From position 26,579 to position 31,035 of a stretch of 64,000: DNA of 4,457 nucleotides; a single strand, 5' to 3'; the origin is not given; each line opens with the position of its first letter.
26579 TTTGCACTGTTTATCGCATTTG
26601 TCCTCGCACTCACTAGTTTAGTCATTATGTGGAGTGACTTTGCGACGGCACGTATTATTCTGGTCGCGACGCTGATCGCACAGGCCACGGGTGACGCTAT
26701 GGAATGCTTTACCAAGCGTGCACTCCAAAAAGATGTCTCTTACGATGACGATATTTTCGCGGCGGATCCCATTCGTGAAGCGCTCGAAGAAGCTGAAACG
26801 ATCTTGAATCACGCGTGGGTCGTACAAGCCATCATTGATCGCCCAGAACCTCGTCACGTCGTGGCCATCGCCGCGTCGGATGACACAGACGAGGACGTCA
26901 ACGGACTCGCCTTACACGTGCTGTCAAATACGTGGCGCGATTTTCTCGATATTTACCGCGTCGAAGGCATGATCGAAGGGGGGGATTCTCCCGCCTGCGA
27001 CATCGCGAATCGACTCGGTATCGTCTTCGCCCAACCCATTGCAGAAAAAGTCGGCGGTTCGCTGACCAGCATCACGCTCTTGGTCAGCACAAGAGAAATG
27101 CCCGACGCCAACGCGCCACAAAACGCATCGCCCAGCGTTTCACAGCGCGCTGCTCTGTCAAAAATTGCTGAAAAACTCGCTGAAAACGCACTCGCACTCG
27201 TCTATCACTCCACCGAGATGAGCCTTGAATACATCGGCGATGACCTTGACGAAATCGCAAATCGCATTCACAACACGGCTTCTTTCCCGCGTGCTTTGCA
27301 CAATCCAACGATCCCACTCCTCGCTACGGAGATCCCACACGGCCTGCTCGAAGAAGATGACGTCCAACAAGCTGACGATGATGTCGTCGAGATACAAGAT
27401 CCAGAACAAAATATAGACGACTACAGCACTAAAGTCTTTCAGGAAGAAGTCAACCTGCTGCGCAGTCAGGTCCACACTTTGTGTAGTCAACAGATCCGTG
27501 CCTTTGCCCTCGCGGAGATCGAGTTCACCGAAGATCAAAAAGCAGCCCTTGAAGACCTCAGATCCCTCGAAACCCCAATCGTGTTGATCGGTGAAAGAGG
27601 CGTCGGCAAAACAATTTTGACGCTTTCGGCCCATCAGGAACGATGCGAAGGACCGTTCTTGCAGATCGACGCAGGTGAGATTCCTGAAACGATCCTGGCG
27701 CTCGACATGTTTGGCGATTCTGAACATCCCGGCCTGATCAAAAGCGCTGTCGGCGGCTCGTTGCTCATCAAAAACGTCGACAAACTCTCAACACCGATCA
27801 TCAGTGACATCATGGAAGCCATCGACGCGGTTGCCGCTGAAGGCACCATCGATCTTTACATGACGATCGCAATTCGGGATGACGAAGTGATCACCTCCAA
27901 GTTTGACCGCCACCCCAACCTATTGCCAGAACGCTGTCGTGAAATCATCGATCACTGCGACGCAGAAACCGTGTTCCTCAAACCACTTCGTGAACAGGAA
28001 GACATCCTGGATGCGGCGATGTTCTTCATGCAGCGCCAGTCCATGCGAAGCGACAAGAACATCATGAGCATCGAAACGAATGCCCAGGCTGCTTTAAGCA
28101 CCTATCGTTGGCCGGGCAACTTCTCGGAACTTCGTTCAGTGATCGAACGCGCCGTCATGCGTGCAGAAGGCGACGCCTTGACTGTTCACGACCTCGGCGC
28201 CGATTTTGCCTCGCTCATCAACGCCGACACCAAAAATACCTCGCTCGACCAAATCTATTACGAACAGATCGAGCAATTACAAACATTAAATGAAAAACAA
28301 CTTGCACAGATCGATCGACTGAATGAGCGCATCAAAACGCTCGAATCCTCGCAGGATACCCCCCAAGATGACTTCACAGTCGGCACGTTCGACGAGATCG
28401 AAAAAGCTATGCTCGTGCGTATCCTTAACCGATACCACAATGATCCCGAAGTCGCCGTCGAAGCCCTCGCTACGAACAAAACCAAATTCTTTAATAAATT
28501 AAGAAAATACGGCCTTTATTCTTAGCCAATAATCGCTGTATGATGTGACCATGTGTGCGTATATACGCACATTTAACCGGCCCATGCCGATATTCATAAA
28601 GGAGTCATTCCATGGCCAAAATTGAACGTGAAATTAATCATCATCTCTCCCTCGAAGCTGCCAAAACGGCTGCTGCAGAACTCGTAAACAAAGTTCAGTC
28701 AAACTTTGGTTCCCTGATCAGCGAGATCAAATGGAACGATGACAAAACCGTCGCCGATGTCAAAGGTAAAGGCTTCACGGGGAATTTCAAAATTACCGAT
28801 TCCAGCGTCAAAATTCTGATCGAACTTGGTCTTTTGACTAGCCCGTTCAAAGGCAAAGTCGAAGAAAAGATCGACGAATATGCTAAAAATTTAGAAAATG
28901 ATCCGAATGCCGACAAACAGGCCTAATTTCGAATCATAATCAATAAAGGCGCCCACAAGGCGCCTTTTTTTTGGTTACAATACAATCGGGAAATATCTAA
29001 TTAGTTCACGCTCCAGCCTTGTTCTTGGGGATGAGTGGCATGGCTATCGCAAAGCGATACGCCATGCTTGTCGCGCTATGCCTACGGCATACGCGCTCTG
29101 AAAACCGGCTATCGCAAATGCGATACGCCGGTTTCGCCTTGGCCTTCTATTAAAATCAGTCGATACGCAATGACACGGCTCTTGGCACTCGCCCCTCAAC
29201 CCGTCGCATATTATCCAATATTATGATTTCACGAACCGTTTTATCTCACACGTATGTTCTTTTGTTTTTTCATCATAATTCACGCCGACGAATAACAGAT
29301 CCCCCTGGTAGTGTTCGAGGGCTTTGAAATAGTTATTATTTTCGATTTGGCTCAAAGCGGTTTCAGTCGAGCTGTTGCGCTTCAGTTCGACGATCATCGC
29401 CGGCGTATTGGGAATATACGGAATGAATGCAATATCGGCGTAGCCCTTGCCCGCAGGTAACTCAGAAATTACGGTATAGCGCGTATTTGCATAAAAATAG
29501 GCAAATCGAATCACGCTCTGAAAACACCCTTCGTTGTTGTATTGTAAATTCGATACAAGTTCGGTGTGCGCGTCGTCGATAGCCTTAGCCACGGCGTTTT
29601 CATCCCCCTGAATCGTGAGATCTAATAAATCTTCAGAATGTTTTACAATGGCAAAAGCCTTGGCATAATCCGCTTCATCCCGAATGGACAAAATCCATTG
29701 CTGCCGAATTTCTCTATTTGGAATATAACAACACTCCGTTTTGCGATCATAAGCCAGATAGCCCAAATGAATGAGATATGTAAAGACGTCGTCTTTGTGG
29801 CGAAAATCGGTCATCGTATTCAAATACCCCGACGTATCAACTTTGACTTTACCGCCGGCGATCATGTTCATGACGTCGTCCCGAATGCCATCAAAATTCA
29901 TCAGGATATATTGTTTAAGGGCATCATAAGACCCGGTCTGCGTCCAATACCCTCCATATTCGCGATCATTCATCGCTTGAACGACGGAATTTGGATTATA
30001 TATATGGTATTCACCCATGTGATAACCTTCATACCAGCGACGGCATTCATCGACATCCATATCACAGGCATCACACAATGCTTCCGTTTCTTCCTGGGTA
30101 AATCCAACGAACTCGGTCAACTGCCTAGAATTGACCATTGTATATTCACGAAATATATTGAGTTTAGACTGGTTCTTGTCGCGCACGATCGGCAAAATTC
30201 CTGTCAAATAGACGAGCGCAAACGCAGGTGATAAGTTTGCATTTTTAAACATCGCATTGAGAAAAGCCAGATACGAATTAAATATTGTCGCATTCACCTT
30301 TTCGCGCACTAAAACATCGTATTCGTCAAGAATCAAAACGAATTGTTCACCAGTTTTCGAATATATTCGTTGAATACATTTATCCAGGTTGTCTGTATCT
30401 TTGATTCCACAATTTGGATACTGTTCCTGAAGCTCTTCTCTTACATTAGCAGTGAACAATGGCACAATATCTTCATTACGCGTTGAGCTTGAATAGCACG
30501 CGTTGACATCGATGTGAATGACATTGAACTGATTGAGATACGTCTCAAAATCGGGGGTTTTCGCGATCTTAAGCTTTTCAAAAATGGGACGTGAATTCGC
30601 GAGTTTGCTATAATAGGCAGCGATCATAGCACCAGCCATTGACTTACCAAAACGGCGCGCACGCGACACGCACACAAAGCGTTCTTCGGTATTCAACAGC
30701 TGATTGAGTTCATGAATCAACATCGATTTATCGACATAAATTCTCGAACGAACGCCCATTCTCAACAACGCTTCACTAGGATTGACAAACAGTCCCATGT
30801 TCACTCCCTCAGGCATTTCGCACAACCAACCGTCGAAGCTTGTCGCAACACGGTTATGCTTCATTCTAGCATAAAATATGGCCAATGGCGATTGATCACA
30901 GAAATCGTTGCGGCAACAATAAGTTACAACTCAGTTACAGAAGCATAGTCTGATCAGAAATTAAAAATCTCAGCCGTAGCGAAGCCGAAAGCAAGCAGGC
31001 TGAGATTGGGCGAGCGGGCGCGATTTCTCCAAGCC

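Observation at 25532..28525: Membrane-embedded PDZ plus degenerate sigma-54-activator AAA+ plus Fis-HTH protein (997 aa)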

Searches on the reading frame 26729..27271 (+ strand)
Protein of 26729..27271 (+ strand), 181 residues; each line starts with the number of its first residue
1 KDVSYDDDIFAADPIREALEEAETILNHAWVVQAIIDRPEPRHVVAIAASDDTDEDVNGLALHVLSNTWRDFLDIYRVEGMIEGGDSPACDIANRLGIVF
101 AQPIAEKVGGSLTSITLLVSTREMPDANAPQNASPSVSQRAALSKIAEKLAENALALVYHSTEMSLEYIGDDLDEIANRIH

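Call 62: search_solved_structures(query=A8, max_evalue=10, show_alignments=1)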
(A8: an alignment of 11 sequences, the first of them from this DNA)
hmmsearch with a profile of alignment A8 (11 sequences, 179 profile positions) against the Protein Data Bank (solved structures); distinct sequences matched with E-value up to 10: 1.
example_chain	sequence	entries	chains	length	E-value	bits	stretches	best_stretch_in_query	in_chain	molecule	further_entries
9x0k_A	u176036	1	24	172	0.9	12.3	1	103-157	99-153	TsFerA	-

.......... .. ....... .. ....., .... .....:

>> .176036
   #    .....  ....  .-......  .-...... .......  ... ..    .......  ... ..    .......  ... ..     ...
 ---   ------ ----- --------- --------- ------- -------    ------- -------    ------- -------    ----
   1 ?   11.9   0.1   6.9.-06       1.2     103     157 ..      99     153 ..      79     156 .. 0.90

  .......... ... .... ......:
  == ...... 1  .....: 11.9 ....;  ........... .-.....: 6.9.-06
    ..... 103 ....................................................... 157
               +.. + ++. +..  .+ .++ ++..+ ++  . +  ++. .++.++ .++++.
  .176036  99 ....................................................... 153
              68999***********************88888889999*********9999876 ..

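Call 91: search_protein_families(library=pfam, alignment_id=A8, max_evalue=5)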
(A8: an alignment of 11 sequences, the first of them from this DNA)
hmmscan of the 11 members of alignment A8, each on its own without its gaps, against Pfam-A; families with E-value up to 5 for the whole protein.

A. member 1, seq(181 aa): 1 family
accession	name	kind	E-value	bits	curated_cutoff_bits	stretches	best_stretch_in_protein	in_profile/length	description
PF11275.13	DUF3077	-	0.016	15.9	21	1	14-46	25-59/77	Protein of unknown function (DUF3077)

B. families by the number of members that match (of 11 scanned): 4 families
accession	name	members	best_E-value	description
PF11275.13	DUF3077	3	0.0031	Protein of unknown function (DUF3077)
PF24923.1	ATP-grasp_IQCH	1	0.052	IQCH-like, ATP-grasp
PF02393.21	US22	1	0.14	US22 like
PF22549.1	ARPP-2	1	0.14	ARPP-2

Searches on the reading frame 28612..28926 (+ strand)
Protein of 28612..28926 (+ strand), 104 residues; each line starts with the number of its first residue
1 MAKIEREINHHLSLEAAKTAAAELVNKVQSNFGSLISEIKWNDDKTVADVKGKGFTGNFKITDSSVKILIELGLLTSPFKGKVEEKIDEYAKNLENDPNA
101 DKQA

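Call 20: search_protein_families(library=pfam, proteins=[window:28612-28926:+], max_evalue=0.001)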
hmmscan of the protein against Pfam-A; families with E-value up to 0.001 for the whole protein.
window:28612-28926:+ (104 aa): 1 family
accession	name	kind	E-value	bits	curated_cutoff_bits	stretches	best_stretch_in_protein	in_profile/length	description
PF09650.15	PHA_gran_rgn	-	2.2e-16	60.3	26.6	1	7-92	4-84/87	Putative polyhydroxyalkanoic acid system protein (PHA_gran_rgn)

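Call 47: search_solved_structures(query=window:28612-28926:+, max_evalue=10)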
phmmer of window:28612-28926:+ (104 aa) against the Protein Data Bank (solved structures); distinct sequences matched with E-value up to 10: 17.
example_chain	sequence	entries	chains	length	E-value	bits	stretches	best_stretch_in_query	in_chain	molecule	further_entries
4wce_S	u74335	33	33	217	0.2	15.4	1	36-88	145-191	50S ribosomal protein L25 | Large ribosomal subunit protein bL25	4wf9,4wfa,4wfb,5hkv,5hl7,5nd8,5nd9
7p48_T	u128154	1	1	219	0.21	15.3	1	36-88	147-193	50S ribosomal protein L25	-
5hrz_A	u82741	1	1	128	0.26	15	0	79-100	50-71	TPR domain protein 1na0C3_3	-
1na0_A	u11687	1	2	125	0.28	14.9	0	80-100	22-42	designed protein CTPR3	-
6vfj_B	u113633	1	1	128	0.81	13.4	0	80-100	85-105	I53_dn5B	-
9gzg_A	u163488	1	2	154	0.92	13.2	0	80-100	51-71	Engineered CTPR protein with glutamic acids for conductivity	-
1jr5_A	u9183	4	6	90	0.93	13.2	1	29-61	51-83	10 KDA Anti-Sigma Factor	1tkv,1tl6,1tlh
8ch0_A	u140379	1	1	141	0.95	13.2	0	80-100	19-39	Consensus tetratricopeptide repeat protein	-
6gd5_A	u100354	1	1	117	1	13.1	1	43-92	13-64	Lipopolysaccharide export system protein LptA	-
7qs6_A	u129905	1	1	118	1.1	13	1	43-92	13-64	Lipopolysaccharide export system protein LptA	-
3kd7_A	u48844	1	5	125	1.1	13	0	81-102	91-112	CTPR390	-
1na3_A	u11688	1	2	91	1.2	12.9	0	80-100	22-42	designed protein CTPR2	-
8gaj_A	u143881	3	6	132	1.3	12.8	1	43-92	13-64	Lipopolysaccharide export system protein LptA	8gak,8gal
1rjj_A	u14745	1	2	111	1.4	12.7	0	36-63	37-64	expressed protein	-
2fo7_A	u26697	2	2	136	1.4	12.6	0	80-100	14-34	SYNTHETIC CONSENSUS TPR PROTEIN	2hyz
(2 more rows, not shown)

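Call 48: search_protein_families(library=ncbifam, proteins=[window:28612-28926:+], max_evalue=0.01)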
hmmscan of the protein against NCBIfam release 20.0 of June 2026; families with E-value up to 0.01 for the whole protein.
window:28612-28926:+ (104 aa): 1 family
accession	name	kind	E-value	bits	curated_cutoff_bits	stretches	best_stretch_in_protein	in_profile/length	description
TIGR02610.1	PHA_gran_rgn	hypoth_equivalog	7.6e-11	42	40.25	1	1-89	1-84/91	putative polyhydroxyalkanoic acid system protein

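Call 89: search_protein_families(library=padloc, proteins=[window:28612-28926:+], max_evalue=0.001)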
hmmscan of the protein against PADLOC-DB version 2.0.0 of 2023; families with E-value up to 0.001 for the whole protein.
window:28612-28926:+ (104 aa): 0 families

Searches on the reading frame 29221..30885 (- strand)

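Call 20: search_protein_families(library=pfam, proteins=[window:29221-30885:-], max_evalue=0.001)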
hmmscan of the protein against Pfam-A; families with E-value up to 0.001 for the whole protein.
window:29221-30885:- (554 aa): 2 families
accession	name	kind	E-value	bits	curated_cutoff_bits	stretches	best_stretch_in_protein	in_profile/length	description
PF09820.16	AAA-ATPase_like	-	2.1e-26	93.4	26.1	1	47-236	14-198/201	Predicted AAA-ATPase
PF08011.17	PDDEXK_9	-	1.7e-09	38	25.5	1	451-542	2-100/105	PD-(D/E)XK nuclease superfamily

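Call 89: search_protein_families(library=padloc, proteins=[window:29221-30885:-], max_evalue=0.001)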
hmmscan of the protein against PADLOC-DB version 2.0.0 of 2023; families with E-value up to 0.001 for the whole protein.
window:29221-30885:- (554 aa): 0 families
